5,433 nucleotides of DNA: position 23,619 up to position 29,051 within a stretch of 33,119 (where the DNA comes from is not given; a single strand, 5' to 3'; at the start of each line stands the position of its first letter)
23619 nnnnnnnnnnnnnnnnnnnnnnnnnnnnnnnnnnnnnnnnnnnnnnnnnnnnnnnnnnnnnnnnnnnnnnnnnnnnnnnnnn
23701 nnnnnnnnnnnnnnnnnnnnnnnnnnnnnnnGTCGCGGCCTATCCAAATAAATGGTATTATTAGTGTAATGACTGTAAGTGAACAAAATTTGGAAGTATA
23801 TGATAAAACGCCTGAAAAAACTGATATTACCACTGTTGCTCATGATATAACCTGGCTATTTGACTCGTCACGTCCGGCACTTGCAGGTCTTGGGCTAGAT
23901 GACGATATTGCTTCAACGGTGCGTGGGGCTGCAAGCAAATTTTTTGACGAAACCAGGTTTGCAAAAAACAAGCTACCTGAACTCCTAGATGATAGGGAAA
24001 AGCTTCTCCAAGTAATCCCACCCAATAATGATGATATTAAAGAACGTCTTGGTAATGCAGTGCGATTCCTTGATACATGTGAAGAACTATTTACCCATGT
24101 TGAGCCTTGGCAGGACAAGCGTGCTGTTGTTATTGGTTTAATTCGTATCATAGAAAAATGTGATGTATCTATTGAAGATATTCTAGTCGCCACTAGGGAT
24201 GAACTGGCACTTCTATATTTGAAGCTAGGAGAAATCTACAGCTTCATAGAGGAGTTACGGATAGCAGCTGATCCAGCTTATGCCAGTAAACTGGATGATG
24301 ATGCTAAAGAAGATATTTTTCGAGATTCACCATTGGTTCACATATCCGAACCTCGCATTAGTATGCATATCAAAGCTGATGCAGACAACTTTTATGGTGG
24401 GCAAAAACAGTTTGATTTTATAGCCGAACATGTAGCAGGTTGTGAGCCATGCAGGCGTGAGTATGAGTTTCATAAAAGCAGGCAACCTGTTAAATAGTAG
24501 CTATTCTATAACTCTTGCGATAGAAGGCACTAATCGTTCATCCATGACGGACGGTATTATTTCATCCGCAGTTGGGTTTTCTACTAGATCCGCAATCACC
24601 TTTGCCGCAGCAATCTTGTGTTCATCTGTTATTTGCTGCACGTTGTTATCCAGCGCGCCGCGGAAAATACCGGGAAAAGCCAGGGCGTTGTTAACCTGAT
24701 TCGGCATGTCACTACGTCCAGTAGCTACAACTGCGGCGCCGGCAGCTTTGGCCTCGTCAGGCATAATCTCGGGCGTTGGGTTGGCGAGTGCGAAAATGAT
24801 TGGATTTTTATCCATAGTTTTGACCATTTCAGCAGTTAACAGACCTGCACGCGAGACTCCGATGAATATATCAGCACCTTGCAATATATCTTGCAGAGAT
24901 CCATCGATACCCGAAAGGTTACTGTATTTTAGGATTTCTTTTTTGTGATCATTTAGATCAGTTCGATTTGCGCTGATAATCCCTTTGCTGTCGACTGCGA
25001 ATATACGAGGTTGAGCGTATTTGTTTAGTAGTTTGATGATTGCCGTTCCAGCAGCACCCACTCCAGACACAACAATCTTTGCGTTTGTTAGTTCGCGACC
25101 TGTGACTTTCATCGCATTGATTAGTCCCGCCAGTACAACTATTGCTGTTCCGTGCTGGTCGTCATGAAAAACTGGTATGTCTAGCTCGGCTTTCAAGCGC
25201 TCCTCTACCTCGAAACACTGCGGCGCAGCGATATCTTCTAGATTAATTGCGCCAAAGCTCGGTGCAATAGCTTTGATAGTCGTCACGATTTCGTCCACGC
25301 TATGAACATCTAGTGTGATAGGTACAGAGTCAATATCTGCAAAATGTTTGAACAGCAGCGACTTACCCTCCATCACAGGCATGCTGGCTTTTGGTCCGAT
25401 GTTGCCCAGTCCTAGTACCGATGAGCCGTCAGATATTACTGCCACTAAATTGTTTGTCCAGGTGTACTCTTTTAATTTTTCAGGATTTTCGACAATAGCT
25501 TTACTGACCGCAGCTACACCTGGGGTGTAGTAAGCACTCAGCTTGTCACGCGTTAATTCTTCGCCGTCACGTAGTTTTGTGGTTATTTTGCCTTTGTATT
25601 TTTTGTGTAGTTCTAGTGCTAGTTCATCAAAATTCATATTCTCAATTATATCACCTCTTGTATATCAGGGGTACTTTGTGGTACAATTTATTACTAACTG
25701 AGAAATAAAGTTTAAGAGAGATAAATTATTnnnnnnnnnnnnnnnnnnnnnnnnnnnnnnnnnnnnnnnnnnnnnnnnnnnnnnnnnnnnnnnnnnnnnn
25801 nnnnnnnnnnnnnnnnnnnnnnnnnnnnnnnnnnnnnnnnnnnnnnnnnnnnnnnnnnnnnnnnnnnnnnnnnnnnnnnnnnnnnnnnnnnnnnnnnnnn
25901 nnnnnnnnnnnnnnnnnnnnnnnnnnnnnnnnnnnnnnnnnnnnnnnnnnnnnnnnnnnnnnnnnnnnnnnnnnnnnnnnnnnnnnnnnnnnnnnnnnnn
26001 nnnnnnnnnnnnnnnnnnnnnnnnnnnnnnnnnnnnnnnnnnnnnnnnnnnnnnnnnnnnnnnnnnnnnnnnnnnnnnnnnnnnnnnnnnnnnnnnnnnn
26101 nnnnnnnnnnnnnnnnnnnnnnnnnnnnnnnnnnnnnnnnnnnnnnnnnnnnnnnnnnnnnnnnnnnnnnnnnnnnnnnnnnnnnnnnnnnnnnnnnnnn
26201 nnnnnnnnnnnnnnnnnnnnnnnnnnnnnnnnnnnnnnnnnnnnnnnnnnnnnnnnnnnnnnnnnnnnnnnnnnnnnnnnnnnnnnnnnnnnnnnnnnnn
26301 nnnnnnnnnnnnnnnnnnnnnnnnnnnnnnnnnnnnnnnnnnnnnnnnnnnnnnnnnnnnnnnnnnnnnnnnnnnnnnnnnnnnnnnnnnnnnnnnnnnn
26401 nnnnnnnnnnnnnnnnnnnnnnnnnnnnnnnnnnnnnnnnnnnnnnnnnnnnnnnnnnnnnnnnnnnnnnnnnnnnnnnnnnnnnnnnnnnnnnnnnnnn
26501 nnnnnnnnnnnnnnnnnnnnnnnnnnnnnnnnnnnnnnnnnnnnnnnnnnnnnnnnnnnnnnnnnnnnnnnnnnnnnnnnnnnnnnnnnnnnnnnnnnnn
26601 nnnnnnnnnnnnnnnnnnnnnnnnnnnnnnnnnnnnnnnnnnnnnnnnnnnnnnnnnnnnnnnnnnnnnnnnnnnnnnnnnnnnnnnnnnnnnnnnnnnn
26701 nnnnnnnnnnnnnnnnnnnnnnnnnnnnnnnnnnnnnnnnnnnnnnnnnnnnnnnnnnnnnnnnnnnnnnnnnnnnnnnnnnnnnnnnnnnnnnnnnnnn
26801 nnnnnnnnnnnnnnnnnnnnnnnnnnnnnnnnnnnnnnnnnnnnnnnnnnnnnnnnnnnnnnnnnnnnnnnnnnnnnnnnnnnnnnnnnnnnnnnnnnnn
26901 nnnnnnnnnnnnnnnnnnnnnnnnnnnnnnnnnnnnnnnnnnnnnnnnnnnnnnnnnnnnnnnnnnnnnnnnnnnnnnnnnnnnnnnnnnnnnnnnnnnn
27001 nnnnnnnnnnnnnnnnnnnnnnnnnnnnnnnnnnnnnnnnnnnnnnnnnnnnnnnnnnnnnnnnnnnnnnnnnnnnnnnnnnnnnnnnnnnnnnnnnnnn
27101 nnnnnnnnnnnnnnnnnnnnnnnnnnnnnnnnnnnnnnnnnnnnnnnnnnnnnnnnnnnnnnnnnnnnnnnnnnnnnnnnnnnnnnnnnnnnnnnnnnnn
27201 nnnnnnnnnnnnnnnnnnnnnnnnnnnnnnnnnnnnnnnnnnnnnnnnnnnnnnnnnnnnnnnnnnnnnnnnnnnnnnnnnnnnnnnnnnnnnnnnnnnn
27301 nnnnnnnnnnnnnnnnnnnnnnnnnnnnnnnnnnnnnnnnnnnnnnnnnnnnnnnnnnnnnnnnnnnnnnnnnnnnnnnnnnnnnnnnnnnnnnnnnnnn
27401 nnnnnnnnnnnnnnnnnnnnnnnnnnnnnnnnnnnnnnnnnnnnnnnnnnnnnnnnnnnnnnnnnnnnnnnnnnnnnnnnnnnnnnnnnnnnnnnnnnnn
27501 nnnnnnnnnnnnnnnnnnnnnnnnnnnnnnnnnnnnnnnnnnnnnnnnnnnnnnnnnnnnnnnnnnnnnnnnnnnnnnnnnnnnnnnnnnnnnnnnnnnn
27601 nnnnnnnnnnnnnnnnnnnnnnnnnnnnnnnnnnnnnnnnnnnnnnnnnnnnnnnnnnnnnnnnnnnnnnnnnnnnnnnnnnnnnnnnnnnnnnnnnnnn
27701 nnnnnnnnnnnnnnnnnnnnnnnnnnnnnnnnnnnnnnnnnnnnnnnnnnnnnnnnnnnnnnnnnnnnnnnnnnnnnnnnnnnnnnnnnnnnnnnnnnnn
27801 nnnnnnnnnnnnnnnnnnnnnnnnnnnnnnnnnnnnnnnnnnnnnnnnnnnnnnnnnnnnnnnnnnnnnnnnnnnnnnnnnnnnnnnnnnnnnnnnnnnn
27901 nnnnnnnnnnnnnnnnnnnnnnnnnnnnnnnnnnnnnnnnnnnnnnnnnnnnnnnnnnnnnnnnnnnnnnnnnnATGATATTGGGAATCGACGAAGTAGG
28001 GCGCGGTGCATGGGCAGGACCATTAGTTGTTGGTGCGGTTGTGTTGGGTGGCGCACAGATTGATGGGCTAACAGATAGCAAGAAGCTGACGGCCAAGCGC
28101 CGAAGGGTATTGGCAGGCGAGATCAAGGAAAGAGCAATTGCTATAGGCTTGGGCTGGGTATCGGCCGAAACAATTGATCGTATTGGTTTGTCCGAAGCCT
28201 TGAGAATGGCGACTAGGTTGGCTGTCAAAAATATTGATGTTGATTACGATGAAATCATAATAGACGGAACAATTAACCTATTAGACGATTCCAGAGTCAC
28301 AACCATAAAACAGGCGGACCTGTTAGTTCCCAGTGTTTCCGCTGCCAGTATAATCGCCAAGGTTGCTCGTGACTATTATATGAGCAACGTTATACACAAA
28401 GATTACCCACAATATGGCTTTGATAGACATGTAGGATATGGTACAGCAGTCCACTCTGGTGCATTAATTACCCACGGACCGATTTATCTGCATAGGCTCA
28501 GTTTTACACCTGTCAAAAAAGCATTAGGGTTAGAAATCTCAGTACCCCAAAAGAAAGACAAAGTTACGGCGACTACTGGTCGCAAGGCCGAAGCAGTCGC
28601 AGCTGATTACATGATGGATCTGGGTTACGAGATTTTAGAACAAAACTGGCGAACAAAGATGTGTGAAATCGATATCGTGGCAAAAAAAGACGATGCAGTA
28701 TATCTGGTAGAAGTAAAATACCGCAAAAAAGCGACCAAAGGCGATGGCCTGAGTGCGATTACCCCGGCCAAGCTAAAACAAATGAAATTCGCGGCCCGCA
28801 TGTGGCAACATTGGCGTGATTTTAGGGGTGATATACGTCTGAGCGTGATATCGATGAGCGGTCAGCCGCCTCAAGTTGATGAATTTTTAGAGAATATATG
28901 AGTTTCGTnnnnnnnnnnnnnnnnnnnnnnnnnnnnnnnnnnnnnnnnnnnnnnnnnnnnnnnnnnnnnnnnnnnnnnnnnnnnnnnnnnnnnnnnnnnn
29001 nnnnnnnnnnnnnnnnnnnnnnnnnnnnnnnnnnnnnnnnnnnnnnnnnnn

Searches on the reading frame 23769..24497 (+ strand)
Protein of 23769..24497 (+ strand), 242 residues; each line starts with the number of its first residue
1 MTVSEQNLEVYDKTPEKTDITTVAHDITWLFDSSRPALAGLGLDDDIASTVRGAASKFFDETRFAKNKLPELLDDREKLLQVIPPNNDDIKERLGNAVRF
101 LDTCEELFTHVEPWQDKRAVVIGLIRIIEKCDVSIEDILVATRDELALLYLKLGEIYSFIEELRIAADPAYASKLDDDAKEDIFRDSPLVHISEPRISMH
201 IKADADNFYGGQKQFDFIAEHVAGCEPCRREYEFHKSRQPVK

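Call 4: search_protein_families(library=pfam, proteins=[window:23769-24497:+], max_evalue=0.1)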
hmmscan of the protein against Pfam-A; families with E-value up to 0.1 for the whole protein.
window:23769-24497:+ (242 aa): 0 families

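Call 6: search_protein_families(library=ncbifam, proteins=[window:23769-24497:+], max_evalue=10)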
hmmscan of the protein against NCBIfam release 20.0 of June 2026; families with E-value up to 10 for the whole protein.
window:23769-24497:+ (242 aa): 3 families
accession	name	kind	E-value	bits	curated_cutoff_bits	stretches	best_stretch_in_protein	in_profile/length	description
TIGR00996.1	Mtu_fam_mce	paralog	0.019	14.2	140.5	1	21-106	126-206/291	MCE family protein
NF010598.0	PRK13992.1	equivalog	0.1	12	183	1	66-145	8-83/205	septum site-determining protein MinC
TIGR03988.1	antisig_RsrA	equivalog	0.12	12.4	62.5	1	214-235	21-42/77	mycothiol system anti-sigma-R factor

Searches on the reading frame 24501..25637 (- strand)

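Call 11: search_protein_families(library=pfam, proteins=[window:24501-25637:-], max_evalue=0.001)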
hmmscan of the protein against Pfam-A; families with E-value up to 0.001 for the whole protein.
window:24501-25637:- (378 aa): 2 families
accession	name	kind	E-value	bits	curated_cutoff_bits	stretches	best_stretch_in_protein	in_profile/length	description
PF03949.21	Malic_M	-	1.1e-28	100.8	23.5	1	163-366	3-241/258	Malic enzyme, NAD binding domain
PF00390.24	malic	-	3.8e-28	99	23.1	1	30-149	17-182/182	Malic enzyme, N-terminal domain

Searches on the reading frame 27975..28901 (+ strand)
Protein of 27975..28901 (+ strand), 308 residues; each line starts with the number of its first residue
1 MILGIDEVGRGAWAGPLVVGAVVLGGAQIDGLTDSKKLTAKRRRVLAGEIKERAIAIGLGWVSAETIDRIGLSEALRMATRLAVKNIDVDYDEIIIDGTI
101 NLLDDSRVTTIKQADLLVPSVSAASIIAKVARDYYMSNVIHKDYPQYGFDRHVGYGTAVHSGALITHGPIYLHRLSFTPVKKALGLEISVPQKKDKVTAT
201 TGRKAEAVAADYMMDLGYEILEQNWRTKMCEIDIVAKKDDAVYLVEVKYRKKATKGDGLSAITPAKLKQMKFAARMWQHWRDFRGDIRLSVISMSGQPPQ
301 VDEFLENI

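Call 11: search_protein_families(library=pfam, proteins=[window:27975-28901:+], max_evalue=0.001)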
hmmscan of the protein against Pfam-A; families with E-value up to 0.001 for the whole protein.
window:27975-28901:+ (308 aa): 4 families
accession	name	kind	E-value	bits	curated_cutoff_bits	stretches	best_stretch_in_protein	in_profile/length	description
PF01351.25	RNase_HII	-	2.1e-33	116.4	25.8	1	3-179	1-198/199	Ribonuclease HII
PF02021.23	UPF0102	-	3.1e-20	72.8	23.6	1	205-292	1-78/80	Uncharacterised protein family UPF0102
PF08378.17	NERD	-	0.0002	22.3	22.1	1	202-277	2-91/111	Nuclease-related domain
PF03008.20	DUF234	-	0.00048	20.9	22.5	0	223-252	62-93/100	Archaea bacterial proteins of unknown function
